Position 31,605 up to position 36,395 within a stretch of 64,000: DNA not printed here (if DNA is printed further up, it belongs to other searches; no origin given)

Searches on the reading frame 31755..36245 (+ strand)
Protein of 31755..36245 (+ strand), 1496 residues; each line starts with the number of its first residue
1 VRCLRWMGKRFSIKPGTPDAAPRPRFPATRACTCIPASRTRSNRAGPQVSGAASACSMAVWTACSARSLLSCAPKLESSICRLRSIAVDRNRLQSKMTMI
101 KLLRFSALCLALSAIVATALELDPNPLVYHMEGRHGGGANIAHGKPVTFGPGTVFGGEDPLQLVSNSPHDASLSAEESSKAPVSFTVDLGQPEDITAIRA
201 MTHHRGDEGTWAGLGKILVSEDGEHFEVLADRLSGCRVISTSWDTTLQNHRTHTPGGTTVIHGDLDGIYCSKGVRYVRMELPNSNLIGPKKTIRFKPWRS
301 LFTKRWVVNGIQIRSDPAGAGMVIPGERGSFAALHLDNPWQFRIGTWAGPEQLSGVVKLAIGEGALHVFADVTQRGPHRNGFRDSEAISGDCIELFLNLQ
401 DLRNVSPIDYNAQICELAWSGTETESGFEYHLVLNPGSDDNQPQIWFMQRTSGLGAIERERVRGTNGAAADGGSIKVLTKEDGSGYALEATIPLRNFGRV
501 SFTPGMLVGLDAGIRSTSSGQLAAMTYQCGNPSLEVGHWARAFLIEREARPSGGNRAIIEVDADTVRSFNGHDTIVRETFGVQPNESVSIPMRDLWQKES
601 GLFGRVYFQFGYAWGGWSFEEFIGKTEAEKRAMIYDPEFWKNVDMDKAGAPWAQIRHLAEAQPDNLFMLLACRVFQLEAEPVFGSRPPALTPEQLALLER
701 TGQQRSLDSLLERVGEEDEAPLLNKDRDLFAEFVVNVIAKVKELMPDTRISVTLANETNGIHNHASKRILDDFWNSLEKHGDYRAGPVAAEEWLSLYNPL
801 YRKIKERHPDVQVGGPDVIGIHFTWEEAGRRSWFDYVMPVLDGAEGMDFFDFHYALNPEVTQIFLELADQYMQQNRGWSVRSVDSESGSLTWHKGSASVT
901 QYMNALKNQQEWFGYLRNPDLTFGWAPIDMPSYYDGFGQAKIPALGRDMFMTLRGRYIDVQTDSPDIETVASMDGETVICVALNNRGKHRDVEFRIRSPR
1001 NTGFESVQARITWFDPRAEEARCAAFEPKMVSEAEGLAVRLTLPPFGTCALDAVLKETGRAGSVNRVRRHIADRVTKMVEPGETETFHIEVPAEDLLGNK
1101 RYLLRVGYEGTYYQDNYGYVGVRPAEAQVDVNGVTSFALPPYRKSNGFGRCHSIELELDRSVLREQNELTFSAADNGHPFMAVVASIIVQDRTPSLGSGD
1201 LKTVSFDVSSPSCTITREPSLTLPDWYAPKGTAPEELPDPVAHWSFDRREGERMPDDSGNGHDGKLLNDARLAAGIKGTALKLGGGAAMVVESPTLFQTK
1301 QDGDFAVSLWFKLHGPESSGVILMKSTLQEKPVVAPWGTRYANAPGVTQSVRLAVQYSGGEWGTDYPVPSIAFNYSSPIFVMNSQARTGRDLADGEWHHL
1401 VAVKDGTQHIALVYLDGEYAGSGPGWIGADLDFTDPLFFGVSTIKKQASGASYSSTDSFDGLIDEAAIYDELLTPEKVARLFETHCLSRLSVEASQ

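Call 29: search_protein_families(library=pfam, proteins=[window:31755-36245:+], max_evalue=0.01)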
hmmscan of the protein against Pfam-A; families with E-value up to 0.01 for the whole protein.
window:31755-36245:+ (1496 aa): 4 families
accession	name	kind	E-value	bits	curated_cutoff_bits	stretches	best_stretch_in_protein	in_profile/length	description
PF13385.13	Laminin_G_3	-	3.9e-16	60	27.6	1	1299-1479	13-151/151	Concanavalin A-like lectin/glucanases superfamily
PF00754.31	F5_F8_type_C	-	0.00019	22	28.2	1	177-244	29-90/127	F5/8 type C domain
PF02210.31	Laminin_G_2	-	0.0014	19.5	22.9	1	1383-1466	44-121/126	Laminin G domain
PF00054.30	Laminin_G_1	-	0.0068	17.1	24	0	1388-1469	46-126/131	Laminin G domain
